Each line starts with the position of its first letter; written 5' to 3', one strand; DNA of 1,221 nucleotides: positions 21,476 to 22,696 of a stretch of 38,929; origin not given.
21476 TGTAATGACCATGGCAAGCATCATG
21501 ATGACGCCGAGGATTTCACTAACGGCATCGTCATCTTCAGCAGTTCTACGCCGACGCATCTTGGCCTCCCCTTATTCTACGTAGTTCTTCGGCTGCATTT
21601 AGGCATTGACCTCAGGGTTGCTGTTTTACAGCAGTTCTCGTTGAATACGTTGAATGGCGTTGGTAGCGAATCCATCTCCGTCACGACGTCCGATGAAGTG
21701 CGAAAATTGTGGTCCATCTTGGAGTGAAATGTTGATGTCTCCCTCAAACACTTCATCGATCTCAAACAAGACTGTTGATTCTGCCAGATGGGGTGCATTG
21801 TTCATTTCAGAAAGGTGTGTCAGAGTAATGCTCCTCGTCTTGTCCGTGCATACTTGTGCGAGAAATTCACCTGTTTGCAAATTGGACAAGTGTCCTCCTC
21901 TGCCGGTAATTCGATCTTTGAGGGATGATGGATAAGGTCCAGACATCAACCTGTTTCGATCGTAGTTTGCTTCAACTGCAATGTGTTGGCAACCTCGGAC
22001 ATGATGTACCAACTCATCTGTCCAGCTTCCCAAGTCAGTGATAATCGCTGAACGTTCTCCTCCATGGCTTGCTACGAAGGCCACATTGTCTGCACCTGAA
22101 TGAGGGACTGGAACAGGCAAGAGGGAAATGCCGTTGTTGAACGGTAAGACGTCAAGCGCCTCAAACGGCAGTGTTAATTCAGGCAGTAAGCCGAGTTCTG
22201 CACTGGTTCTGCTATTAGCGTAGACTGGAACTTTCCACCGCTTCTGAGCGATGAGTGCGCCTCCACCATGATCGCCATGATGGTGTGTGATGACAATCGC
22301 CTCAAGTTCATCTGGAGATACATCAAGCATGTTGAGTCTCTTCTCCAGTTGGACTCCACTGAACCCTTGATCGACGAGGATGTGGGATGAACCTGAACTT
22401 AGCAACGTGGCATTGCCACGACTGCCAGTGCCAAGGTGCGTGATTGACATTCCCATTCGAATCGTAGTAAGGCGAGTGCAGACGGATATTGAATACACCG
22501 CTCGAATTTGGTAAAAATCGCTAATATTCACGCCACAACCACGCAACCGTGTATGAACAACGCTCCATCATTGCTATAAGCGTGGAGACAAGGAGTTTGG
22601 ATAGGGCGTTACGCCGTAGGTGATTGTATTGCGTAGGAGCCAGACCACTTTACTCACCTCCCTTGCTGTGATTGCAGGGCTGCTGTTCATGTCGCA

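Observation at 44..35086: Candidate integrated surface glyco-adhesin island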

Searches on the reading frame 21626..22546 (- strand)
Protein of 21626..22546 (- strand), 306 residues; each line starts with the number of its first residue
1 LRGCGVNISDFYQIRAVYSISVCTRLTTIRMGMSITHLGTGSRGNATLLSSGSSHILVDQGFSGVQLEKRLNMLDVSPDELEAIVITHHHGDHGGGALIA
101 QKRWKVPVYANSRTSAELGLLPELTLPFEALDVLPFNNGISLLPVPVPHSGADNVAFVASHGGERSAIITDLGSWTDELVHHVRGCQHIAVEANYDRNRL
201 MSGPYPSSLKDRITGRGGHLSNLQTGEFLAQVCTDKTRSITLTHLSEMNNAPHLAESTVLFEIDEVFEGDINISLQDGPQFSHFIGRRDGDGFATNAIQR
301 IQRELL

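Call 5: search_protein_families(library=pfam, proteins=[window:21626-22546:-], max_evalue=0.01)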
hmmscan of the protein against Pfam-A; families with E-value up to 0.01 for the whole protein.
window:21626-22546:- (306 aa): 2 families
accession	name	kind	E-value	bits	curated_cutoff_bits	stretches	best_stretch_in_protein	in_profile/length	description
PF12706.13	Lactamase_B_2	-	5.3e-13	49.4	27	1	56-240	3-195/200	Beta-lactamase superfamily domain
PF00753.33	Lactamase_B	-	1.1e-12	48.8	22.7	1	40-133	2-96/196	Metallo-beta-lactamase superfamily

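Call 75: search_protein_families(library=padloc, proteins=[window:21626-22546:-], max_evalue=0.01)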
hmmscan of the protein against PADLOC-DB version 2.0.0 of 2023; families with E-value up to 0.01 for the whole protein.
window:21626-22546:- (306 aa): 3 families
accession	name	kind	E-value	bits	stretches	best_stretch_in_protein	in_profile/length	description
PDLC03805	RTasMBL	-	2.1e-05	21.9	1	35-96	3-63/322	DRT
PDLC03854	LmuA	-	0.00044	17.5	1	51-99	20-75/345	-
PDLC02158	Avs1a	-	0.0011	16.3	1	42-97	9-67/392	-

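Call 76: search_protein_families(library=ncbifam, proteins=[window:21626-22546:-], max_evalue=0.001)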
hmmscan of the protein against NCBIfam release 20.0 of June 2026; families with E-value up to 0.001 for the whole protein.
window:21626-22546:- (306 aa): 14 families
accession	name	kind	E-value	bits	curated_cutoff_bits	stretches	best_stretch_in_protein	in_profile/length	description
NF000439.2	blaAIM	exception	2.7e-07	30.5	675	1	45-162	59-181/303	AIM family subclass B3 metallo-beta-lactamase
TIGR03675.1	arCOG00543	equivalog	4.3e-07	28.5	580.2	1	35-116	177-265/631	beta-CASP ribonuclease aCPSF1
NF040874.1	blaPJM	exception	1.7e-06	27.8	630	1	45-118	59-134/301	PJM family subclass B3 metallo-beta-lactamase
NF012229.1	bla_class_B_core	domain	1.8e-06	28.2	100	1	48-116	19-86/139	metallo-beta-lactamase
TIGR03413.1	GSH_gloB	equivalog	3.1e-06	26.8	200.8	1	71-115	34-78/248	hydroxyacylglutathione hydrolase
NF033105.1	bla_subclass_B3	equivalog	2.7e-05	23.6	240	1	46-115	25-96/257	subclass B3 metallo-beta-lactamase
NF033088.2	bla_subclass_B1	equivalog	4.9e-05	23.1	200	1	43-116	30-103/217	subclass B1 metallo-beta-lactamase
TIGR02651.1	RNase_Z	equivalog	6.4e-05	22.1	292.95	1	45-96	19-67/302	ribonuclease Z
NF001911.0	PRK00685.1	equivalog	7.2e-05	22.4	144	1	46-112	10-72/228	metal-dependent hydrolase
NF000456.2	blaMSI-1_fam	exception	8.4e-05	22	550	1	43-109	46-115/289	MSI-1 family subclass B3 metallo-beta-lactamase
NF041809.1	Avs1a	equivalog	0.00015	20.7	420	1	42-98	5-64/387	AVAST type 1 anti-phage system MBL fold metallo-hydrolase Avs1a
TIGR03307.1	PhnP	equivalog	0.00016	21.2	272.25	1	46-178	39-169/249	phosphonate metabolism protein PhnP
NF033185.1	B3_Acin_new2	exception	0.00024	20.4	625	1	27-112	35-121/285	putative subclass B3 metallo-beta-lactamase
NF000801.0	PRK00055.1-3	equivalog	0.00028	20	252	1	46-96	22-69/307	ribonuclease Z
